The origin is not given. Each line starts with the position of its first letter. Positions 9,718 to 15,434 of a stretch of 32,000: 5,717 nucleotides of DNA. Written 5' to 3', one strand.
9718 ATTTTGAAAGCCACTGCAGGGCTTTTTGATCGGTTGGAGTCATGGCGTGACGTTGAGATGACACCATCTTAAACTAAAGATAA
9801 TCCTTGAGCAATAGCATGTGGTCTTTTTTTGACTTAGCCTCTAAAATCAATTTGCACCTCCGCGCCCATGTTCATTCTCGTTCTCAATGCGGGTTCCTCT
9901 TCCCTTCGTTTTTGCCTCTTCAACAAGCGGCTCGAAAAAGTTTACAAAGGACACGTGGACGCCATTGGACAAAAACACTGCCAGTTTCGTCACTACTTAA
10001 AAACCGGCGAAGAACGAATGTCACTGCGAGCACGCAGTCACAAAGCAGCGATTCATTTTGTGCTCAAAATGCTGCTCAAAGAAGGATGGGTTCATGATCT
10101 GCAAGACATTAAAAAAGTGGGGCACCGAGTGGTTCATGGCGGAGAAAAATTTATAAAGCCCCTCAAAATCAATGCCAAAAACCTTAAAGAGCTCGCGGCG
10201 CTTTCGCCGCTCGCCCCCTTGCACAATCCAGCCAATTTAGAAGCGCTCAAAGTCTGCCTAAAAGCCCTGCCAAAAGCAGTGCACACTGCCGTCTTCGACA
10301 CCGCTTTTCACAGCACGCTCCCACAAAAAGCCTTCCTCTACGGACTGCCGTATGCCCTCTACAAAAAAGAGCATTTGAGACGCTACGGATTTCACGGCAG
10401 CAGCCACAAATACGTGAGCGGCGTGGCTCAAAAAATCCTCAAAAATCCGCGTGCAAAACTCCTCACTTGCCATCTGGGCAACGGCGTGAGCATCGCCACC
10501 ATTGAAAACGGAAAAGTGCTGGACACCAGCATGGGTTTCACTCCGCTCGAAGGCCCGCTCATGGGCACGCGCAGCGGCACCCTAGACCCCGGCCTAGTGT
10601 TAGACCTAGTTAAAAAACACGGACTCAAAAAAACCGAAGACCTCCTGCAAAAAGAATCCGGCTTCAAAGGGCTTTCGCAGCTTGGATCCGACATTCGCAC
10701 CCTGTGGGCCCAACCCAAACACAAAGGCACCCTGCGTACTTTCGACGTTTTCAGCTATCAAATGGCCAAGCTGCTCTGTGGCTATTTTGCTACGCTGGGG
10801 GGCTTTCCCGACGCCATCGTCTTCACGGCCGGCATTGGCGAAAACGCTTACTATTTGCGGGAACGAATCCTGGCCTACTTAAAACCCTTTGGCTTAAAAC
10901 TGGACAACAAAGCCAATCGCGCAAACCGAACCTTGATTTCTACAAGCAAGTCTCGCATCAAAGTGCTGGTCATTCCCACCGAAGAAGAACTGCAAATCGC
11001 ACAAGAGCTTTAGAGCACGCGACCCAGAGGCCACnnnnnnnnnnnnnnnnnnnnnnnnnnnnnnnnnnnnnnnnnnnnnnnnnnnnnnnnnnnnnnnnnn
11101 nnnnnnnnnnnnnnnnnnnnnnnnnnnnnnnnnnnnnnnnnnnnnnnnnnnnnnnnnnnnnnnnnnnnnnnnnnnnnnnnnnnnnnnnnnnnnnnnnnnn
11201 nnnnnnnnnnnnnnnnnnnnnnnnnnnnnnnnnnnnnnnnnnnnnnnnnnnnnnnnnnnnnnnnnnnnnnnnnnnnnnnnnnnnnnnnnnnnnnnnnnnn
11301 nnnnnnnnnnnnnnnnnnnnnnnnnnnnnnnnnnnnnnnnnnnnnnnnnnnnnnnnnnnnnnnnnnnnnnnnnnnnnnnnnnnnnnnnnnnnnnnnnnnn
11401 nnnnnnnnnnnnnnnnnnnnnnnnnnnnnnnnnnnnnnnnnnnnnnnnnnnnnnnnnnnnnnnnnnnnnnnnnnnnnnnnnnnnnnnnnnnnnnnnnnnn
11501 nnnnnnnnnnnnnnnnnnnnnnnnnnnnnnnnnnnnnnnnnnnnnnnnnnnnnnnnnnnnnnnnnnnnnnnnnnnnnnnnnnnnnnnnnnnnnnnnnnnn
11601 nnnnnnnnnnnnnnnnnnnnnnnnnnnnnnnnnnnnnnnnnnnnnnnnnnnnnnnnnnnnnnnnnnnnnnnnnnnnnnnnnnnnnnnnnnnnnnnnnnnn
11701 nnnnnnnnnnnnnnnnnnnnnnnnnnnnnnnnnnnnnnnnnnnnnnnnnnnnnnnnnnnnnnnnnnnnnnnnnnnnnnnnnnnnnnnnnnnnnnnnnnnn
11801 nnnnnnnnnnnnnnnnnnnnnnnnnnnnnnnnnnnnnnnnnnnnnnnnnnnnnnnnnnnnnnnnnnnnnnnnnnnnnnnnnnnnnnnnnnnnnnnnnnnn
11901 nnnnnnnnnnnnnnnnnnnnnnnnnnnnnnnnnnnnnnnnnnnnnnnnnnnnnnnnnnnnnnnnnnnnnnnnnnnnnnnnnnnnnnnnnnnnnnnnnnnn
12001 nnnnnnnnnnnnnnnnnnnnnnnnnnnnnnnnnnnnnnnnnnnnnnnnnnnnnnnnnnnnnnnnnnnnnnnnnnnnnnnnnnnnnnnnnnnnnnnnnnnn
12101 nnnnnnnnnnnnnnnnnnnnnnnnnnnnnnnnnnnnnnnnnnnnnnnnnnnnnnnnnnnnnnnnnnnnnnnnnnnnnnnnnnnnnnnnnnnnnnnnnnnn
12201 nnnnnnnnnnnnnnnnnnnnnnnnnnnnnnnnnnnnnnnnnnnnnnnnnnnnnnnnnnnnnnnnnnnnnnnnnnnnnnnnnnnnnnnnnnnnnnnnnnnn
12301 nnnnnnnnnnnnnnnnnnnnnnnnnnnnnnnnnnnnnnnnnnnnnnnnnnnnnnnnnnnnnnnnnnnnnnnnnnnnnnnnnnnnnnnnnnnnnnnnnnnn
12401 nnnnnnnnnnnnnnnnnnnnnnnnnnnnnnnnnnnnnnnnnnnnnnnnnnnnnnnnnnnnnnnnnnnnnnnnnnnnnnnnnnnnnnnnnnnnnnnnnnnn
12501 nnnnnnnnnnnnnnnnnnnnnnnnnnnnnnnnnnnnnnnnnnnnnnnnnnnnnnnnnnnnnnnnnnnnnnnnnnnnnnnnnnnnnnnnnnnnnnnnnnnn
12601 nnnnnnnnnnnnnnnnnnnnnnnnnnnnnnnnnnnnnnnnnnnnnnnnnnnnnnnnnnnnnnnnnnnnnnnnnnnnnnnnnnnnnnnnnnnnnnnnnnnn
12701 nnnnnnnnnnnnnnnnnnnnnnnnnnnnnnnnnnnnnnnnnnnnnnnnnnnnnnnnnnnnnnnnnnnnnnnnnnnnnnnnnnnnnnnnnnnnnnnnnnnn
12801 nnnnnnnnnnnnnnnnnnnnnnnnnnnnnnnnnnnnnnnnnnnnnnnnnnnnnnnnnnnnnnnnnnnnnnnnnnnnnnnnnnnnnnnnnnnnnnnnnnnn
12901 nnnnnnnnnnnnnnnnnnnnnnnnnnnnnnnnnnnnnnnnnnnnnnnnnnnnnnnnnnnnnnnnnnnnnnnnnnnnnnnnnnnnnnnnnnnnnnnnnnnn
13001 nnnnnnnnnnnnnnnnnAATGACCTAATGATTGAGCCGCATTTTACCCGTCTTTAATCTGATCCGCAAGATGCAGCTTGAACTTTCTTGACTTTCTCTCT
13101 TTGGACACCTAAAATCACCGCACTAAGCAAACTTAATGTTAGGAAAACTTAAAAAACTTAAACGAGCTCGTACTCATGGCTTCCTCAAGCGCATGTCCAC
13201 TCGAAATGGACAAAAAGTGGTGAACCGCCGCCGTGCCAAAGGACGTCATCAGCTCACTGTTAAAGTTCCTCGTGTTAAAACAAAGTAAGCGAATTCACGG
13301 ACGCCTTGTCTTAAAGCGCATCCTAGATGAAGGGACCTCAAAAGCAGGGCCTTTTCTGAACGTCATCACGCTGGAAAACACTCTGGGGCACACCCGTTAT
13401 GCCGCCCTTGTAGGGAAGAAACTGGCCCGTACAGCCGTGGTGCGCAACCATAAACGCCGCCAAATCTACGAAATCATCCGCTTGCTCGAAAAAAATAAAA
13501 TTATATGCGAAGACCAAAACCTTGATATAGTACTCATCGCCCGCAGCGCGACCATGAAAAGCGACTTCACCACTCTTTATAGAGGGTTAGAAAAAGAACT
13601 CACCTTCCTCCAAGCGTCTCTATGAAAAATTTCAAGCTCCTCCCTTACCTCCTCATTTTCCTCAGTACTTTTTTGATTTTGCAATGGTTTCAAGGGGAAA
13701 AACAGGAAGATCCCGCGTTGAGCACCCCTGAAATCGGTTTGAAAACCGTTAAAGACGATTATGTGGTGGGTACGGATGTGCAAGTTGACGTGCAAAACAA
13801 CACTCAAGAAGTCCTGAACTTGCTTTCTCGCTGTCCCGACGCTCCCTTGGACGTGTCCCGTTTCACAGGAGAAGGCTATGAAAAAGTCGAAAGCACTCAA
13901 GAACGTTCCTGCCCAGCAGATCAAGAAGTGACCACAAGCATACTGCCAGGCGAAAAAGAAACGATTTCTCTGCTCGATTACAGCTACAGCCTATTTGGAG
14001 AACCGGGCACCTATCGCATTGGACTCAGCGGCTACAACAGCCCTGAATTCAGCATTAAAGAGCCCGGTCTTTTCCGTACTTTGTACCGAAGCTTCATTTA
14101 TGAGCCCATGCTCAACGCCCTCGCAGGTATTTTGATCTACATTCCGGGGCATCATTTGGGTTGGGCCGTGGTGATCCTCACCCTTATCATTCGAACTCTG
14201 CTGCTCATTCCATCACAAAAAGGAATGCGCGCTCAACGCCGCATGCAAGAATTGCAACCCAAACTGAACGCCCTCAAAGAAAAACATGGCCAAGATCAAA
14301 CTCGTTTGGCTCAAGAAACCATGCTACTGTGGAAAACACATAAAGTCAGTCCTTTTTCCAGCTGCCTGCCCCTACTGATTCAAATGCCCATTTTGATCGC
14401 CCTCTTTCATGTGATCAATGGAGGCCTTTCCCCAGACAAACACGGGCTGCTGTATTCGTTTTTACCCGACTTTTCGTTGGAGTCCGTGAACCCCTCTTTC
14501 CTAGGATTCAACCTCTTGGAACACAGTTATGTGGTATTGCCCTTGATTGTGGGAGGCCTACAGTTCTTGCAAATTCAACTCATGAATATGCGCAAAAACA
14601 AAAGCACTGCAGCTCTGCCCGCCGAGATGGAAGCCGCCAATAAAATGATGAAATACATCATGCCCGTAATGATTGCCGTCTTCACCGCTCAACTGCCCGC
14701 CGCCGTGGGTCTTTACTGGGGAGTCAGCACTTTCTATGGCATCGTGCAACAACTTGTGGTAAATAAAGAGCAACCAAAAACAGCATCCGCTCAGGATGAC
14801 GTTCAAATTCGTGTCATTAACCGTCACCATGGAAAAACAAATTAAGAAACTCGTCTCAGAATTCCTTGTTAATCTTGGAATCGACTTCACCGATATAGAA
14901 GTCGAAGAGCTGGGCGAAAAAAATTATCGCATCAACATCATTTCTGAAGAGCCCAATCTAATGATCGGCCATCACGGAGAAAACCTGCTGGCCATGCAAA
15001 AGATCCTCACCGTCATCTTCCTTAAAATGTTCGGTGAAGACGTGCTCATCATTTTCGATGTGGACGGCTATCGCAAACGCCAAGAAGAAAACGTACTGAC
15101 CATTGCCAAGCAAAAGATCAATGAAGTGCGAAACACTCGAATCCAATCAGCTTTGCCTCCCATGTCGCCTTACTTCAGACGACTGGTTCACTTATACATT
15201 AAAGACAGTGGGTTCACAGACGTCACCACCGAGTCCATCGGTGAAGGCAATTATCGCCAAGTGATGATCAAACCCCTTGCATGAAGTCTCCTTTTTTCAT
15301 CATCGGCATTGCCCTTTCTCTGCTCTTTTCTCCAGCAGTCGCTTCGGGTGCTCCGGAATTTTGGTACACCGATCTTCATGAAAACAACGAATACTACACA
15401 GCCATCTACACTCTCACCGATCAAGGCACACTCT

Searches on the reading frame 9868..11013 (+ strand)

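Call 7: search_protein_families(library=pfam, proteins=[window:9868-11013:+], max_evalue=0.001)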
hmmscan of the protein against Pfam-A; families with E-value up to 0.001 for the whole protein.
window:9868-11013:+ (381 aa): 1 family
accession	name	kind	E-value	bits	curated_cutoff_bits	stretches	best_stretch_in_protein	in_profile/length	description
PF00871.23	Acetate_kinase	-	5.5e-124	414.2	22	1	3-379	2-392/392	Acetokinase family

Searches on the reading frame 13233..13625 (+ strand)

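Call 8: search_protein_families(library=pfam, proteins=[window:13233-13625:+], max_evalue=0.001)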
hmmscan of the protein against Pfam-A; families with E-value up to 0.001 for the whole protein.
window:13233-13625:+ (130 aa): 1 family
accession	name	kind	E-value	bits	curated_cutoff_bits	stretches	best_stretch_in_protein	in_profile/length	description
PF00825.24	Ribonuclease_P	-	8.5e-14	52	22.3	1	15-123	1-105/109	Ribonuclease P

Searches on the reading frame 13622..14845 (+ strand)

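Call 7: search_protein_families(library=pfam, proteins=[window:13622-14845:+], max_evalue=0.001)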
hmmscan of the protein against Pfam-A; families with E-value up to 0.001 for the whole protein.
window:13622-14845:+ (407 aa): 1 family
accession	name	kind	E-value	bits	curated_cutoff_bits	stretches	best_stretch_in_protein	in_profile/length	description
PF02096.25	60KD_IMP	-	2.9e-49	167.6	35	1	180-382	2-163/163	60Kd inner membrane protein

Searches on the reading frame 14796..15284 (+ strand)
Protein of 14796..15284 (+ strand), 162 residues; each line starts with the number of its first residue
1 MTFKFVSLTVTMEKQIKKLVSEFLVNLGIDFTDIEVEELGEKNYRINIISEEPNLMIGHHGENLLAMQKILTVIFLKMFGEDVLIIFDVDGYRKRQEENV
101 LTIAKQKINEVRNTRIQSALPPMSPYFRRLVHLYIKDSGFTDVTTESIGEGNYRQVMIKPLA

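Call 8: search_protein_families(library=pfam, proteins=[window:14796-15284:+], max_evalue=0.001)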
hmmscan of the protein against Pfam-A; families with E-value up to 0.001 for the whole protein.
window:14796-15284:+ (162 aa): 2 families
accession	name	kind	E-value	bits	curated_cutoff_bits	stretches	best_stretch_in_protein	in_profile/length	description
PF01424.28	R3H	-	6.7e-14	52.1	26.8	1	99-160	2-60/60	R3H domain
PF13083.13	KH_KhpA-B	-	1.4e-05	25.4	32.1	1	17-74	1-61/73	KhpA/KhpB, KH domain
